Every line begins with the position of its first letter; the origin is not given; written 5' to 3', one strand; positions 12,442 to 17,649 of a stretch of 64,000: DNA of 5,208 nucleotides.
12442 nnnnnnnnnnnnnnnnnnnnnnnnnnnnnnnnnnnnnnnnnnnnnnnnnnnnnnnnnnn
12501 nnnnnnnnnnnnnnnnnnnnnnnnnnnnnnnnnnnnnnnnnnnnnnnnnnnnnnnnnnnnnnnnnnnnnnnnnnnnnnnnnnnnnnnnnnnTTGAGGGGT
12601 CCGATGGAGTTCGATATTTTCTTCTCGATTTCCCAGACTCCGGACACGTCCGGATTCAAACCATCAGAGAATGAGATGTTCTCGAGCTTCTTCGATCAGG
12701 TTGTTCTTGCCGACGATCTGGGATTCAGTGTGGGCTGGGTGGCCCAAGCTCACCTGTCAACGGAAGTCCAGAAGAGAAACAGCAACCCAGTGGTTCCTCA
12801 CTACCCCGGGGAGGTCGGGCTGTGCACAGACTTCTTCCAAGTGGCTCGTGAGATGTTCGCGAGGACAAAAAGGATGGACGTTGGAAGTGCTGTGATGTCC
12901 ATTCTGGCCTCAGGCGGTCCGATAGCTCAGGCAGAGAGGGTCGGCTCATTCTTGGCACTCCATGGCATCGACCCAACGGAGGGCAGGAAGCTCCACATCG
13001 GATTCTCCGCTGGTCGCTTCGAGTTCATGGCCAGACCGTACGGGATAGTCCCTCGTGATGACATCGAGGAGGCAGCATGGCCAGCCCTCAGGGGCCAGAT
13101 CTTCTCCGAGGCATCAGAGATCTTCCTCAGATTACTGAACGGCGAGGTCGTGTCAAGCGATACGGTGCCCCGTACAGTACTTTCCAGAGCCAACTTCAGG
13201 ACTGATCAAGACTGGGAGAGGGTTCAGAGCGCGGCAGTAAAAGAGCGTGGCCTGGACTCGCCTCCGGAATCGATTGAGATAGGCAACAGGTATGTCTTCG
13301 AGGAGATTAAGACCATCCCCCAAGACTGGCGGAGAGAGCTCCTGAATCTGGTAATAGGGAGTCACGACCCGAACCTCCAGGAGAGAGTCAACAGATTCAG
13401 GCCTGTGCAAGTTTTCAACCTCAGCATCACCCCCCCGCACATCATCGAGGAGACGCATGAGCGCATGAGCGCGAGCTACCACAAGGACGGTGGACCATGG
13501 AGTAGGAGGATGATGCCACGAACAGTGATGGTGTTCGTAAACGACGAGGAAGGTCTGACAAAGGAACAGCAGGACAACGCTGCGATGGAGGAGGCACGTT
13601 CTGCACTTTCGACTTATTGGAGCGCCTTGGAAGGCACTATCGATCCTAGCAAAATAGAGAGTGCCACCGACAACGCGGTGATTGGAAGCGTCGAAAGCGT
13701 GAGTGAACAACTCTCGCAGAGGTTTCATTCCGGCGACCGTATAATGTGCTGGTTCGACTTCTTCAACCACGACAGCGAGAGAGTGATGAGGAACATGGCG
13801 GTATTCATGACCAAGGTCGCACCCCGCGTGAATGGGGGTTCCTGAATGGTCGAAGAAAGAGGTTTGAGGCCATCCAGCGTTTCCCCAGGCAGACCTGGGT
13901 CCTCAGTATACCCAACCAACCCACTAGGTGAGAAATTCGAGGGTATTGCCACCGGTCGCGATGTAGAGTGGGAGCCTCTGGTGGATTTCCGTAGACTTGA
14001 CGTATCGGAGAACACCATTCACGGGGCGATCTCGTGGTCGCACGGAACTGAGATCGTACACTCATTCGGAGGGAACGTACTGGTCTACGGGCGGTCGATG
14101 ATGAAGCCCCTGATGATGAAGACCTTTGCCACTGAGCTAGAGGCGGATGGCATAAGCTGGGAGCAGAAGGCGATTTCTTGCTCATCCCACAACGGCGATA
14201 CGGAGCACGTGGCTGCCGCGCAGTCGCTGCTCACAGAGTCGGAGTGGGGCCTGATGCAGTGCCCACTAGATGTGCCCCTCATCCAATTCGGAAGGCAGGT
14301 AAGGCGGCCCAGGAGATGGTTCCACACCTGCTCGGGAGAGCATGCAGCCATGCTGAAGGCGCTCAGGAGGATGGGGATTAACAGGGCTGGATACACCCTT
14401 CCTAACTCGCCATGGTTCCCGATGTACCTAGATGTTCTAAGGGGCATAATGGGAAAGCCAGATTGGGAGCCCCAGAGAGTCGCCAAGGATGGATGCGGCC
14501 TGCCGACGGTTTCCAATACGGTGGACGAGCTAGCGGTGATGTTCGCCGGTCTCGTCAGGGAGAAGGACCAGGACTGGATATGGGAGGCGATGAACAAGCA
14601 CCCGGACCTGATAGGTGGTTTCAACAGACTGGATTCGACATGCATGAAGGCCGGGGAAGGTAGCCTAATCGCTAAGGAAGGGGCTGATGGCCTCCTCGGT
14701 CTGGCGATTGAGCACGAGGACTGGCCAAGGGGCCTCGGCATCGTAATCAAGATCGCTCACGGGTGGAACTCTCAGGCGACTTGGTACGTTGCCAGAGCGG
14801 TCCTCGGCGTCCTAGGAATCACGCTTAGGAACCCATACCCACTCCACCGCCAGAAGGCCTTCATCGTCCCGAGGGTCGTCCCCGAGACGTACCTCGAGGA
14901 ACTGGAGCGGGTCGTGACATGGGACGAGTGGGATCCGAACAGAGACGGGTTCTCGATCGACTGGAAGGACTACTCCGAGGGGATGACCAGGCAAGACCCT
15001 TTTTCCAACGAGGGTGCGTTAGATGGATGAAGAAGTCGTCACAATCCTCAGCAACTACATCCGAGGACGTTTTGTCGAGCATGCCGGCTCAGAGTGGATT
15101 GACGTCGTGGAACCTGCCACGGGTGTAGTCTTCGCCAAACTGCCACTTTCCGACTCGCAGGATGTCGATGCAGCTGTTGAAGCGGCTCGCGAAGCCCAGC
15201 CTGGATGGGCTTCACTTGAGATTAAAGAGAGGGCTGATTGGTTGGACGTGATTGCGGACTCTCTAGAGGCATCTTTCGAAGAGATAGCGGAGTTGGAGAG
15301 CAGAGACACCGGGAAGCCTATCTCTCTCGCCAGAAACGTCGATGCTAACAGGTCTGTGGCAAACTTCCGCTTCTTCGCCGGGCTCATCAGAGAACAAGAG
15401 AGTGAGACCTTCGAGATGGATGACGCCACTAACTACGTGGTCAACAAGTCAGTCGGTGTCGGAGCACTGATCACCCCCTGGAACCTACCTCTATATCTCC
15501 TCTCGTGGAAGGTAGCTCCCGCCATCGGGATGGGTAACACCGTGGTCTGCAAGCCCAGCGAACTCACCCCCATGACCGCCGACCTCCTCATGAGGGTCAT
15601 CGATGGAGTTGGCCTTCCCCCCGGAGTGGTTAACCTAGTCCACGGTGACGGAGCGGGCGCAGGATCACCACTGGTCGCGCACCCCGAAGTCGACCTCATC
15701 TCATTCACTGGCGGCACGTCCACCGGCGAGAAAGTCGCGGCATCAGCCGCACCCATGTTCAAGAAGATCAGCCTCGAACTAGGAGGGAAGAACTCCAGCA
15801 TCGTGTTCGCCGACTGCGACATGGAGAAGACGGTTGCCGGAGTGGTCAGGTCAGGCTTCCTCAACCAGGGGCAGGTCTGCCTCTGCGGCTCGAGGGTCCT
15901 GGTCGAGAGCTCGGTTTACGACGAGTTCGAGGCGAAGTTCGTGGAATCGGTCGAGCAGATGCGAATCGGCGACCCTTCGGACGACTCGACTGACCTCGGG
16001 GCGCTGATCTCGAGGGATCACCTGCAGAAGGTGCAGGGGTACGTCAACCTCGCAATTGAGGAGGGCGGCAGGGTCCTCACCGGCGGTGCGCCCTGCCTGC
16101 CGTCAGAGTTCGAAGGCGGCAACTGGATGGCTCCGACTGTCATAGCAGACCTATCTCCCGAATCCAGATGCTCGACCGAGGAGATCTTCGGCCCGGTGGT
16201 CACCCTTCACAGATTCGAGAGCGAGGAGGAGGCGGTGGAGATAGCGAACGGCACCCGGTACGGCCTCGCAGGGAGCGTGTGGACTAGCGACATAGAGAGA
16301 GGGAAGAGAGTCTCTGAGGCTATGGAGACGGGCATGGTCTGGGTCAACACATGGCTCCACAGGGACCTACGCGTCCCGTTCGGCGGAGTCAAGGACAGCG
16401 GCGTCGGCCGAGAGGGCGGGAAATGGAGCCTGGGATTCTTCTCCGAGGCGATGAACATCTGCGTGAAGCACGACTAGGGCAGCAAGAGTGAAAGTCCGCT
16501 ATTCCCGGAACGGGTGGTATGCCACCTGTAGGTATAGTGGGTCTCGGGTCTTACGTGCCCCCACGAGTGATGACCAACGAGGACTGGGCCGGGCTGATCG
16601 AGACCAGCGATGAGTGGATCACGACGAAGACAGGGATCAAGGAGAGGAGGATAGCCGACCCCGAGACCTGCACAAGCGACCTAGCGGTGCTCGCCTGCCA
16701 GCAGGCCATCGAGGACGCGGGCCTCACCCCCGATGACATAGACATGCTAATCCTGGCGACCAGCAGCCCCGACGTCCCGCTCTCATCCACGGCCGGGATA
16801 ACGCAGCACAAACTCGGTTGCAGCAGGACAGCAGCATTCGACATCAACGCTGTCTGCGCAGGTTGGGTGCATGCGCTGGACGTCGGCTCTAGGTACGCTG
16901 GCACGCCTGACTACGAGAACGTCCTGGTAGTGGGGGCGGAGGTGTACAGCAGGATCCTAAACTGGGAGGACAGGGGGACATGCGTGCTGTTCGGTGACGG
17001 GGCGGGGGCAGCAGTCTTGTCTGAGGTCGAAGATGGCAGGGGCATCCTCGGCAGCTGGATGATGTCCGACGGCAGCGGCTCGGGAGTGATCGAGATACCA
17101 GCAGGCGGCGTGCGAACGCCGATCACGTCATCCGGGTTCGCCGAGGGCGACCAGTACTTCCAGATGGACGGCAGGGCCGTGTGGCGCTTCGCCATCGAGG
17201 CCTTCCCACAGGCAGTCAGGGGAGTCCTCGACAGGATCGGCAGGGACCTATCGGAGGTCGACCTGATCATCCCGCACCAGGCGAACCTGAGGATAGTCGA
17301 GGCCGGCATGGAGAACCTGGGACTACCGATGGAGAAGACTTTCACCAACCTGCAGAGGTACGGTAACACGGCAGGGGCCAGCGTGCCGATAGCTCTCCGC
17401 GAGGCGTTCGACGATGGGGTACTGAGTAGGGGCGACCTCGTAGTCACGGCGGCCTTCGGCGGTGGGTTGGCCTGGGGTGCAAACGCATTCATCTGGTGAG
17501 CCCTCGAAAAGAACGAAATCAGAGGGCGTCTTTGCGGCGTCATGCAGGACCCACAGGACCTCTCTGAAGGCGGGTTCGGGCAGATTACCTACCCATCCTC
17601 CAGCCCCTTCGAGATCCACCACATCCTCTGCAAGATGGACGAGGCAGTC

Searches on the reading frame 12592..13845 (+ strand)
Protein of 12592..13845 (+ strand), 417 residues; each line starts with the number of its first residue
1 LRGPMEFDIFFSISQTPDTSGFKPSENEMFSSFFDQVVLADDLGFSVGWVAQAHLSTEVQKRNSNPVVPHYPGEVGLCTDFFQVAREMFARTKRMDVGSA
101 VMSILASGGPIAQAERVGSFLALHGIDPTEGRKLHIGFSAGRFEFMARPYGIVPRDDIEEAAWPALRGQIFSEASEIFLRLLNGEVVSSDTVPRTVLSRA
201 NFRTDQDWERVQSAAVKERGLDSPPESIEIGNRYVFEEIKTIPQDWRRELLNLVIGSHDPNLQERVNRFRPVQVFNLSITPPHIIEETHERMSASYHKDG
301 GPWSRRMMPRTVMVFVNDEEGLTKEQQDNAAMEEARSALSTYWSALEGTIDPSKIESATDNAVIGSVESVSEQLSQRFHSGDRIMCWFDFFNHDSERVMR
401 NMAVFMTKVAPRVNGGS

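Call 10: search_protein_families(library=pfam, proteins=[window:12592-13845:+], max_evalue=0.001)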
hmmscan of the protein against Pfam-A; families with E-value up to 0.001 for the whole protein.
window:12592-13845:+ (417 aa): 1 family
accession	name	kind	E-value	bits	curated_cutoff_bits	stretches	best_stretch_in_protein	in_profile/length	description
PF00296.26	Bac_luciferase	-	9.8e-07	28.9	27.9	1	5-188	1-144/314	Luciferase-like monooxygenase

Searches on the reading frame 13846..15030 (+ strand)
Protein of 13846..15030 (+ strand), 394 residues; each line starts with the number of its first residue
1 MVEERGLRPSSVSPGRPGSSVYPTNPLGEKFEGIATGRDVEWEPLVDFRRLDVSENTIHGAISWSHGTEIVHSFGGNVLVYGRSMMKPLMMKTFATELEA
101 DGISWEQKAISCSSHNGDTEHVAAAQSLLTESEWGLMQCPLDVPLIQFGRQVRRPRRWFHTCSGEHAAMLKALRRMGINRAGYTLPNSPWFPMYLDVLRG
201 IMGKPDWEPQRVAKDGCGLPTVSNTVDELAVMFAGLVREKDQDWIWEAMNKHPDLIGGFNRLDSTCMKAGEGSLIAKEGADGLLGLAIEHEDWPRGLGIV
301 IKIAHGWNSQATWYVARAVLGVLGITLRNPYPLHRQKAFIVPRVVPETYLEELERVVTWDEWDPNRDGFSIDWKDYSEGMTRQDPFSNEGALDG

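Call 10: search_protein_families(library=pfam, proteins=[window:13846-15030:+], max_evalue=0.001)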
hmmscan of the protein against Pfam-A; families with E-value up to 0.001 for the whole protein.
window:13846-15030:+ (394 aa): 1 family
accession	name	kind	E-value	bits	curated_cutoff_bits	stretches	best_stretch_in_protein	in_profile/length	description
PF06089.17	Asparaginase_II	-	1.4e-45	156.1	25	1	48-328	3-295/322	L-asparaginase II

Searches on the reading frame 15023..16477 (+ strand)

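Call 10: search_protein_families(library=pfam, proteins=[window:15023-16477:+], max_evalue=0.001)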
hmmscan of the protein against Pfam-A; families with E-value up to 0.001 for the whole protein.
window:15023-16477:+ (484 aa): 1 family
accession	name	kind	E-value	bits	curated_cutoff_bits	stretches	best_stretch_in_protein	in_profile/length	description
PF00171.27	Aldedh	-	1.4e-167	558.4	23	1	18-477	2-459/461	Aldehyde dehydrogenase family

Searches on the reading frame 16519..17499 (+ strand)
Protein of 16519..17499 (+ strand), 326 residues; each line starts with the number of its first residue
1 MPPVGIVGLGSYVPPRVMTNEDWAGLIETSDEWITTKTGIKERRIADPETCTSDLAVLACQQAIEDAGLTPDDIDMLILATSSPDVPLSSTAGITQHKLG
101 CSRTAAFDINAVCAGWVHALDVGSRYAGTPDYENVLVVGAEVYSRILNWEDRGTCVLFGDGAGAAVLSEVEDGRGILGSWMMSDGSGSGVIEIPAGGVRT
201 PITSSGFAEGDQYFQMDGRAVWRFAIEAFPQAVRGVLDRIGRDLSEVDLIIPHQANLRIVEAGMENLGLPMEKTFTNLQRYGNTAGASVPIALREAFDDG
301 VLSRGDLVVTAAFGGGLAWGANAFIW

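Call 10: search_protein_families(library=pfam, proteins=[window:16519-17499:+], max_evalue=0.001)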
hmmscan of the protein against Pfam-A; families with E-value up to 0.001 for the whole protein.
window:16519-17499:+ (326 aa): 3 families
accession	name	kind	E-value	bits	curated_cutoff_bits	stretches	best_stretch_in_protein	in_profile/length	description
PF08541.16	ACP_syn_III_C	-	5.6e-32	110.2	26.6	1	237-324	1-88/90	3-Oxoacyl-[acyl-carrier-protein (ACP)] synthase III C terminal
PF08545.16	ACP_syn_III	-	3.6e-27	94.5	24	1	107-185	1-80/80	3-Oxoacyl-[acyl-carrier-protein (ACP)] synthase III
PF00108.29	Thiolase_N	-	3.1e-05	23.9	26.4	1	48-145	19-117/260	Thiolase, N-terminal domain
